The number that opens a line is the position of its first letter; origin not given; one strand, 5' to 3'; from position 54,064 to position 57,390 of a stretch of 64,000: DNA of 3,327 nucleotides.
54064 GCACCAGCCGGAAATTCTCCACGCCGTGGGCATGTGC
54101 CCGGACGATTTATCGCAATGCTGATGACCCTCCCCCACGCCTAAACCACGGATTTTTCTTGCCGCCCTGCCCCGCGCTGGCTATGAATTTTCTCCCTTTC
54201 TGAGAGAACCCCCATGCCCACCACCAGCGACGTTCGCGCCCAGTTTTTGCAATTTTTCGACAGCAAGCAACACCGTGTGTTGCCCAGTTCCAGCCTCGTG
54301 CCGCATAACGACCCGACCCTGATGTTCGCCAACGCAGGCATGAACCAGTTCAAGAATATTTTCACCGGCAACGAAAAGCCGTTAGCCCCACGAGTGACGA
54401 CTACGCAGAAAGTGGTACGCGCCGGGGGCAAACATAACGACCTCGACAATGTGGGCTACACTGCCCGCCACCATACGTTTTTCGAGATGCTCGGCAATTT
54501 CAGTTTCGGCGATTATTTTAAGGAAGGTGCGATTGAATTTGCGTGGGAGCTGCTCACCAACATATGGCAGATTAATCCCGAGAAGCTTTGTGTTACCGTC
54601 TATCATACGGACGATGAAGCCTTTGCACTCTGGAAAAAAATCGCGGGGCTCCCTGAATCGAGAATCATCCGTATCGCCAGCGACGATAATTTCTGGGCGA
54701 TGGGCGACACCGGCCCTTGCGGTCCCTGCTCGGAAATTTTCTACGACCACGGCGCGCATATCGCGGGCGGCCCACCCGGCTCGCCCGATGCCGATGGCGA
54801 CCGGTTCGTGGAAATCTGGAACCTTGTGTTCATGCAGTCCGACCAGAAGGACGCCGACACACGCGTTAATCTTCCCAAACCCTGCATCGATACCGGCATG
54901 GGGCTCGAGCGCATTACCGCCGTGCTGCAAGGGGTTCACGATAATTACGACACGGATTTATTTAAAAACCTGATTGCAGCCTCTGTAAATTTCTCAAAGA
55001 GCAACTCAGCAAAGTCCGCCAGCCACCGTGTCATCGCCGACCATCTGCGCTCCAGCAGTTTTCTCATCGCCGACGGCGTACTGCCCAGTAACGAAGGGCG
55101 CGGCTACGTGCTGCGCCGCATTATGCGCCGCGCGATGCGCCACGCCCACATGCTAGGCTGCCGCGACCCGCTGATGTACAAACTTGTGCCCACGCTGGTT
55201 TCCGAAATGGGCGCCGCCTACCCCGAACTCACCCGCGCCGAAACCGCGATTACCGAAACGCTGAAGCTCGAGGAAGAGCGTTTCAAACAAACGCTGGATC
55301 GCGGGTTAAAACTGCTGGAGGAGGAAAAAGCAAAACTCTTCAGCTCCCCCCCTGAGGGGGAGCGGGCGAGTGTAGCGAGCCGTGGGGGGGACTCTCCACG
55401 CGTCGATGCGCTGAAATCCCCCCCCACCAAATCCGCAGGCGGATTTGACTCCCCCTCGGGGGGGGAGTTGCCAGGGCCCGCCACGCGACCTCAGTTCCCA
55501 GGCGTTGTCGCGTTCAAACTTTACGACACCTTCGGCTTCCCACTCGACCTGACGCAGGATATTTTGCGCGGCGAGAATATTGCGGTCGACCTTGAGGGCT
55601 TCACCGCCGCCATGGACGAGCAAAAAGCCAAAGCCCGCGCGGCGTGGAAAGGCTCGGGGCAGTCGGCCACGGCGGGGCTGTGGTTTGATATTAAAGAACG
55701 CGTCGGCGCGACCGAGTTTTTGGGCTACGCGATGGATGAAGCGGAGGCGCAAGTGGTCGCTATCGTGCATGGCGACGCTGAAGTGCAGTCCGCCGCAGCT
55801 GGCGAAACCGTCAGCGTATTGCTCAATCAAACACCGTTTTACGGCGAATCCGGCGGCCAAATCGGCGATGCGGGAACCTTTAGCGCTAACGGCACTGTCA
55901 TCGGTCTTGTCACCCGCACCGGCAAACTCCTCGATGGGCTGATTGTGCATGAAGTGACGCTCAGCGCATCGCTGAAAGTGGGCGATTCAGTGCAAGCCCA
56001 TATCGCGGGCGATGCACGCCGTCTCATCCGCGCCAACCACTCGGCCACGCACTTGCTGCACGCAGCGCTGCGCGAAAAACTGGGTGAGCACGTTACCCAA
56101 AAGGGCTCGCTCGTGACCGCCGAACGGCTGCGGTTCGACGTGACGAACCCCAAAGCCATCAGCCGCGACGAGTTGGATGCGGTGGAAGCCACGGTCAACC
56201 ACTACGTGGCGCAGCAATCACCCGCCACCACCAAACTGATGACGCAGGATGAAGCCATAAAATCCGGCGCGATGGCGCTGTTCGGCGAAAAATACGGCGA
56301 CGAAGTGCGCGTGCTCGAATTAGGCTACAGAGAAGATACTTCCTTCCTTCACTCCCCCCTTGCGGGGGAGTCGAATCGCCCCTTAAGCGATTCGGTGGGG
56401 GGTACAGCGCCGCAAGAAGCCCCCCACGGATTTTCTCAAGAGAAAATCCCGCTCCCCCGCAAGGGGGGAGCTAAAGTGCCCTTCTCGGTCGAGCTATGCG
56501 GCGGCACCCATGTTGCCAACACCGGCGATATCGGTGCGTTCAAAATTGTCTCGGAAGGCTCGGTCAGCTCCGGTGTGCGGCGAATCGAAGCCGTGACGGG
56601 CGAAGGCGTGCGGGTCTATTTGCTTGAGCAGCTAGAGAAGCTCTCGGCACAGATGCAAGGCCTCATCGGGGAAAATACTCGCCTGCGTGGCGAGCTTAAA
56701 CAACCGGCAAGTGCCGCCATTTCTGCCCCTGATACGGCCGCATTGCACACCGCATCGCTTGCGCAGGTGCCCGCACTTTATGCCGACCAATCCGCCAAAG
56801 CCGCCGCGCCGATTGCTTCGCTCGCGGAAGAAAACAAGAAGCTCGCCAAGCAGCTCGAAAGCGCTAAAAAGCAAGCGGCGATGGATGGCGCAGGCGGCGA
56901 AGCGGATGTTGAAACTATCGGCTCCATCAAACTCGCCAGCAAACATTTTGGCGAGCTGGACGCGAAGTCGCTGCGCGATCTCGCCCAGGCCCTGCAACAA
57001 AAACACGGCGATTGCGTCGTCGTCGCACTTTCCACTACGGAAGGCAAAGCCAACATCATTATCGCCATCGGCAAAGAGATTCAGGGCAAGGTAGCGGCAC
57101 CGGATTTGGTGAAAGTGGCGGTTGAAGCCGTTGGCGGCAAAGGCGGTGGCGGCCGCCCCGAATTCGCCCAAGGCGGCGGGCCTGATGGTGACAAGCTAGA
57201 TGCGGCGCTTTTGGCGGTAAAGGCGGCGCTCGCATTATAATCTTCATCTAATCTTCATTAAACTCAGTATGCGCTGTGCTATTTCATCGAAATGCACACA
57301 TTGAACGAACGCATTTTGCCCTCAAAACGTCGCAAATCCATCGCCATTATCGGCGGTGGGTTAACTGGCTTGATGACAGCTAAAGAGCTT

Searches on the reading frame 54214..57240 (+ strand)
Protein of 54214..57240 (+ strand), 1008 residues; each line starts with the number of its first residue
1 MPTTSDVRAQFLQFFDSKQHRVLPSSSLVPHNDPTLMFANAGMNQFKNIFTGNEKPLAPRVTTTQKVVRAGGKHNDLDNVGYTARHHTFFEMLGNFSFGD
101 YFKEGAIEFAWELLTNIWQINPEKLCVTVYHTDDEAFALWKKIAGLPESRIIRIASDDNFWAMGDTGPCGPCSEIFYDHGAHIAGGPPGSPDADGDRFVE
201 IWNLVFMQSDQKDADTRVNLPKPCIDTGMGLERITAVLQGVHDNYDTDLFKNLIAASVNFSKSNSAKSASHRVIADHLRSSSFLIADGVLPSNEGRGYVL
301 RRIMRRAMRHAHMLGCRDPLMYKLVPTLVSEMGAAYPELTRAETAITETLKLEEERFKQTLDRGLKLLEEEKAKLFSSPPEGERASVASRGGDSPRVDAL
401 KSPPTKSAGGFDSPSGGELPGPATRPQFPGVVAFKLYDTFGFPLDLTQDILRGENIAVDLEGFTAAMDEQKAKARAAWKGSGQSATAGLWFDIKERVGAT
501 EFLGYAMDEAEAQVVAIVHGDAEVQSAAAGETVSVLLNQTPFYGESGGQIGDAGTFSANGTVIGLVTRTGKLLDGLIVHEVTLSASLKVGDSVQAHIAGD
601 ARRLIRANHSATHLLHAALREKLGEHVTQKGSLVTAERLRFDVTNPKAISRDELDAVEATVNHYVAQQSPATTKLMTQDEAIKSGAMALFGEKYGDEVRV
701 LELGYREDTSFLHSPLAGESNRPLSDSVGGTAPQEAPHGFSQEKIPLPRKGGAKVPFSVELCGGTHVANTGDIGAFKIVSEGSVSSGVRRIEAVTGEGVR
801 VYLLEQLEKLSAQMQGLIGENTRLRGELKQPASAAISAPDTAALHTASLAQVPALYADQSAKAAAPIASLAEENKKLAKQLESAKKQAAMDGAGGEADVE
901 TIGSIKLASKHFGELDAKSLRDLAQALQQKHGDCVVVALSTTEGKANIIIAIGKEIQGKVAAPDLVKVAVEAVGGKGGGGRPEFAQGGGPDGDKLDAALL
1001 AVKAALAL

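Call 8: search_protein_families(library=ncbifam, proteins=[window:54214-57240:+])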
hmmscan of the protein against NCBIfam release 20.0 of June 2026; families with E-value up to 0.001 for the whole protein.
window:54214-57240:+ (1008 aa): 4 families
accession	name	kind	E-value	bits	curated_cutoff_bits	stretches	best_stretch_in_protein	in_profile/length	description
TIGR00344.1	alaS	equivalog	1.2e-265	883.9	457.05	2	6-373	1-373/847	alanine--tRNA ligase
NF002436.0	PRK01584.1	equivalog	1.1e-145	486.5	529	4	5-370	4-377/595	alanine--tRNA ligase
TIGR03683.1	A-tRNA_syn_arch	equivalog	1.1e-95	321.7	744.7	5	434-704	440-694/902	alanine--tRNA ligase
NF040865.1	a_tRNA_ed_AlaXM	equivalog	1.7e-27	96.7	300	1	522-698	16-184/234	alanyl-tRNA editing protein AlaXM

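Call 9: search_protein_families(library=pfam, proteins=[window:54214-57240:+])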
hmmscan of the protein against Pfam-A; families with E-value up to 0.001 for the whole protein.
window:54214-57240:+ (1008 aa): 3 families
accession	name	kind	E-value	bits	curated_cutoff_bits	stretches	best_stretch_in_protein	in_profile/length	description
PF01411.24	tRNA-synt_2c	-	4.5e-207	689.4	30.3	2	6-375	1-376/552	tRNA synthetases class II (A)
PF07973.19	tRNA_SAD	-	2.6e-16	59.7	24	1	757-792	9-44/44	Threonyl and Alanyl tRNA synthetase second additional domain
PF02272.25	DHHA1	-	6e-11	43.1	25.9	1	913-1006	11-100/102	DHHA1 domain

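Call 39: search_solved_structures(query=window:54214-57240:+, show_alignments=1, max_evalue=1e-50)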
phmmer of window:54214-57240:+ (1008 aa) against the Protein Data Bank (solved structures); distinct sequences matched with E-value up to 1e-50: 12.
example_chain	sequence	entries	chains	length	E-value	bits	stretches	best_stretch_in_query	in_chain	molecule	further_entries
3hxu_A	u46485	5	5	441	4e-168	564.8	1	3-384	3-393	Alanyl-tRNA synthetase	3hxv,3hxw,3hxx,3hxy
9jc7_A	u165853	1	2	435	1.6e-167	562.8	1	3-375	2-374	Alanine--tRNA ligase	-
3hxz_A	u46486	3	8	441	2.7e-167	562.1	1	3-384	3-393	Alanyl-tRNA synthetase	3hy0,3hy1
9jdn_A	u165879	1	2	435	3e-167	561.9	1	3-375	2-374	Alanine--tRNA ligase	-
1riq_A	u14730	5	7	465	1.1e-126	427.6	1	5-374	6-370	Alanyl-tRNA synthetase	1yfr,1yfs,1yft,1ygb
3htz_A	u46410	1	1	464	1.2e-126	427.6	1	5-374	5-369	Alanyl-tRNA synthetase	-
4xem_A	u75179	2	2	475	3.4e-98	333.3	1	3-372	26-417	Alanine--tRNA ligase, cytoplasmic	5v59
5knn_A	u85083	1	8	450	3.5e-98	333.3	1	3-372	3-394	Alanine--tRNA ligase, cytoplasmic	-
4xeo_A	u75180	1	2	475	1.7e-97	331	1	3-372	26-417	Alanine--tRNA ligase, cytoplasmic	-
9x2i_A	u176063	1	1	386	8.2e-89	302.3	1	3-361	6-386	Alanine--tRNA ligase, cytoplasmic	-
9x2h_A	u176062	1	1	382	2.1e-88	300.9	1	3-359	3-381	Alanine--tRNA ligase, cytoplasmic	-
9x2j_A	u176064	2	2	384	4e-88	300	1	3-357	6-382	Alanine--tRNA ligase, cytoplasmic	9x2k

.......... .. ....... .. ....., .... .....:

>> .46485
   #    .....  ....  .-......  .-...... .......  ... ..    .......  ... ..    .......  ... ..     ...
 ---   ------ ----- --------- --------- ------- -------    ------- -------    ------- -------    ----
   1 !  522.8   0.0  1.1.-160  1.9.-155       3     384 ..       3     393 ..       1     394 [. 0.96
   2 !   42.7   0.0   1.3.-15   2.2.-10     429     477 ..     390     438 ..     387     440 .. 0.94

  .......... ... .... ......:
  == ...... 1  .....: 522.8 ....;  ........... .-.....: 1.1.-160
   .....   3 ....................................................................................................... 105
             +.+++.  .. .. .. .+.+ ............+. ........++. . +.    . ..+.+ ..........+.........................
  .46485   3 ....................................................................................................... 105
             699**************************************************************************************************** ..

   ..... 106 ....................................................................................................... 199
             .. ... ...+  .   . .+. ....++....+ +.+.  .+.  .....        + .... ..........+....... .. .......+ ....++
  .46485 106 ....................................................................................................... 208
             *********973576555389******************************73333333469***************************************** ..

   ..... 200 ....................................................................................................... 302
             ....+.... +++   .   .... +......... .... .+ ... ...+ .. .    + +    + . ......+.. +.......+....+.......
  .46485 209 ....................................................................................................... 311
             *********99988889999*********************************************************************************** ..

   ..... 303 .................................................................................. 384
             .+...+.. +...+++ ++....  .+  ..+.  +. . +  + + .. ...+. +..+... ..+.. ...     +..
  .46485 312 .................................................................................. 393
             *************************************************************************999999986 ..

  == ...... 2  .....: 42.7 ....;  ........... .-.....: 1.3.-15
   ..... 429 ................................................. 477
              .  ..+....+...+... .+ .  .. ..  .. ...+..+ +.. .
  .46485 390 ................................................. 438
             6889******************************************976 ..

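Call 59: find_homologous_proteins(query=window:54214-57240:+, max_evalue=1e-100)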
Query window:54214-57240:+ (1008 aa): 8000 proteins with E <= 1e-100 among 8000 candidates; the best 120 are listed.
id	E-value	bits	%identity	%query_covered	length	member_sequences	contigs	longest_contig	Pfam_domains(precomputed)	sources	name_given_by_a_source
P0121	0.0e+0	2262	100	100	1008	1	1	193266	PF01411.25,PF07973.20,PF02272.25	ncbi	ncbi:MAG: alanine--tRNA ligase [Rickettsiales bacterium]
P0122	0.0e+0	1693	78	99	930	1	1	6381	PF01411.25,PF07973.20,PF02272.25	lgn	-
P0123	0.0e+0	1518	71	99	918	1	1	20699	PF01411.25,PF07973.20,PF02272.25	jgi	-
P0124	0.0e+0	1511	70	99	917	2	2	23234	PF01411.25,PF07973.20,PF02272.25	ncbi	-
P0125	0.0e+0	1474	69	100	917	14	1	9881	PF01411.25,PF07973.20,PF02272.25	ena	-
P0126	0.0e+0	1415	67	100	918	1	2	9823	PF01411.25,PF07973.20,PF02272.25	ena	-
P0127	0.0e+0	1413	67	99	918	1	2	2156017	PF01411.25,PF07973.20,PF02272.25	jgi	jgi:alanyl-tRNA synthetase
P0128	0.0e+0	1409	67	100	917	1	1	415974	PF01411.25,PF07973.20,PF02272.25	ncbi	ncbi:MAG: alanine--tRNA ligase [Pseudomonadota bacterium]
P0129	0.0e+0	1395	66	99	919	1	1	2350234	PF01411.25,PF07973.20,PF02272.25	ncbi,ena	-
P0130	0.0e+0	1392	65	100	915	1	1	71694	PF01411.25,PF07973.20,PF02272.25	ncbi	-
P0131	0.0e+0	1391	65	100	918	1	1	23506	PF01411.25,PF07973.20,PF02272.25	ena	-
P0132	0.0e+0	1388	66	100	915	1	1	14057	PF01411.25,PF07973.20,PF02272.25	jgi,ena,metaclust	metaclust:\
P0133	0.0e+0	1380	66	98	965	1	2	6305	PF01411.25,PF07973.20,PF02272.25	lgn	-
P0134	0.0e+0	1374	65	99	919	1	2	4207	PF01411.25,PF07973.20,PF02272.25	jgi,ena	jgi:alanyl-tRNA synthetase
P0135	0.0e+0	1366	64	100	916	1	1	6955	PF01411.25,PF07973.20,PF02272.25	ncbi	-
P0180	0.0e+0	1215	58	100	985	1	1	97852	PF01411.25,PF07973.20,PF02272.25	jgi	jgi:alanyl-tRNA synthetase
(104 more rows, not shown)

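Call 62: find_encoding_contigs(protein=P0133, flank=1500, max_places=1)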
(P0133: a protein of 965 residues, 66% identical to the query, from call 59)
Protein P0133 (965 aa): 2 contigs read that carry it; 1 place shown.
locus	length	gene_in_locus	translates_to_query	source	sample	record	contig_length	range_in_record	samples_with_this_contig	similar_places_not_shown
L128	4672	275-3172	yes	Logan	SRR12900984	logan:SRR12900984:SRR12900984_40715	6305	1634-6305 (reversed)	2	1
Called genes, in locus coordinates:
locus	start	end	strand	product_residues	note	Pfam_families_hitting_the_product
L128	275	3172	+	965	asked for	PF01411:tRNA-synt_2c, PF07973:tRNA_SAD, PF02272:DHHA1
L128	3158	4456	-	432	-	PF00890:FAD_binding_2, PF01266:DAO, PF01494:FAD_binding_3 (weak), PF01946:Thi4 (weak), PF07992:Pyr_redox_2 (weak), PF01593:Amino_oxidase, PF13450:NAD_binding_8, PF01593:Amino_oxidase, +2 more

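Call 63: find_encoding_contigs(protein=P0122, flank=1500, max_places=1)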
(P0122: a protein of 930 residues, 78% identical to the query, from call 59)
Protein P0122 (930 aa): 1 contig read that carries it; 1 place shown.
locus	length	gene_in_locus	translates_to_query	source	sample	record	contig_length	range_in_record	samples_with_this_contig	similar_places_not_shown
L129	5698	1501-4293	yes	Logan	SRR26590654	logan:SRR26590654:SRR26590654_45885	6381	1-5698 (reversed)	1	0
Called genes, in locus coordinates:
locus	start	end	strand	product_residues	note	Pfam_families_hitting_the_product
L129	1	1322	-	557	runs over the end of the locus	-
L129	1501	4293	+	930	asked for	PF01411:tRNA-synt_2c, PF07973:tRNA_SAD, PF02272:DHHA1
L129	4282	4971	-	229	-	-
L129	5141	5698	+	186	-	?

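Call 64: find_encoding_contigs(protein=P0180, flank=10000, max_places=1)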
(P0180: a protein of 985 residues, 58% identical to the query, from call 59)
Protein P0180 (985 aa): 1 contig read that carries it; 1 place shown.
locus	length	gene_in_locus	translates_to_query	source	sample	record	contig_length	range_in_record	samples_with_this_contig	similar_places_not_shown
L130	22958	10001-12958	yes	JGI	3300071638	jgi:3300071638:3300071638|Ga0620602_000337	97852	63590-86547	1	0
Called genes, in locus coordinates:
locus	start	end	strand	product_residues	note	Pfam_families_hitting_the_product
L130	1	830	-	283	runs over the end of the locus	-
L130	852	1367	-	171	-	PF02623:FliW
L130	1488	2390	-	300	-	PF00669:Flagellin_N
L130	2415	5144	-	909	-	PF00460:Flg_bb_rod (weak), PF22638:FlgK_D1, PF06429:Flg_bbr_C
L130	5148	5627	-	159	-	-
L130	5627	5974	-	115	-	PF10135:Rod-binding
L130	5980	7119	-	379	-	PF02119:FlgI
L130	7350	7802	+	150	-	PF10768:FliX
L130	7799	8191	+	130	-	-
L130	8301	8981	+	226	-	PF21157:DksA_N, PF01258:zf-dskA_traR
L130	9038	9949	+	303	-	PF01471:PG_binding_1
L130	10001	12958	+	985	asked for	PF01411:tRNA-synt_2c, PF07973:tRNA_SAD, PF02272:DHHA1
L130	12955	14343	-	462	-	PF00890:FAD_binding_2 (weak), PF01266:DAO (weak), PF01494:FAD_binding_3 (weak), PF03486:HI0933_like (faint), PF07992:Pyr_redox_2 (weak), PF12831:FAD_oxidored (weak), PF13450:NAD_binding_8, PF01593:Amino_oxidase, +1 more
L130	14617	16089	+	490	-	PF00180:Iso_dh, PF18324:Isocitrate_DH_C_bact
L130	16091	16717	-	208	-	PF17836:PglD_N (weak), PF25084:LbH_EIF2B (faint), PF25087:GMPPB_C (faint), PF00132:Hexapep (weak), PF14602:Hexapep_2 (weak)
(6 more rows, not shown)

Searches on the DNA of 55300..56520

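Call 87: search_rna_families(source=window, start=55300, end=56520, threshold=evalue, max_evalue=0.01)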
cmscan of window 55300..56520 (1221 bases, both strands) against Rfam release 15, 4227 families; matches with E-value up to 0.01: 2.
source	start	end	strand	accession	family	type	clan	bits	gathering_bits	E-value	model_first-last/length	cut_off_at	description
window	56418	56473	-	RF01762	whalefall-1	Gene; sRNA;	-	31.4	37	5.7e-06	1-56/56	no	Whalefall-1 RNA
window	55416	55471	-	RF01762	whalefall-1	Gene; sRNA;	-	26.9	37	0.00015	1-56/56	no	Whalefall-1 RNA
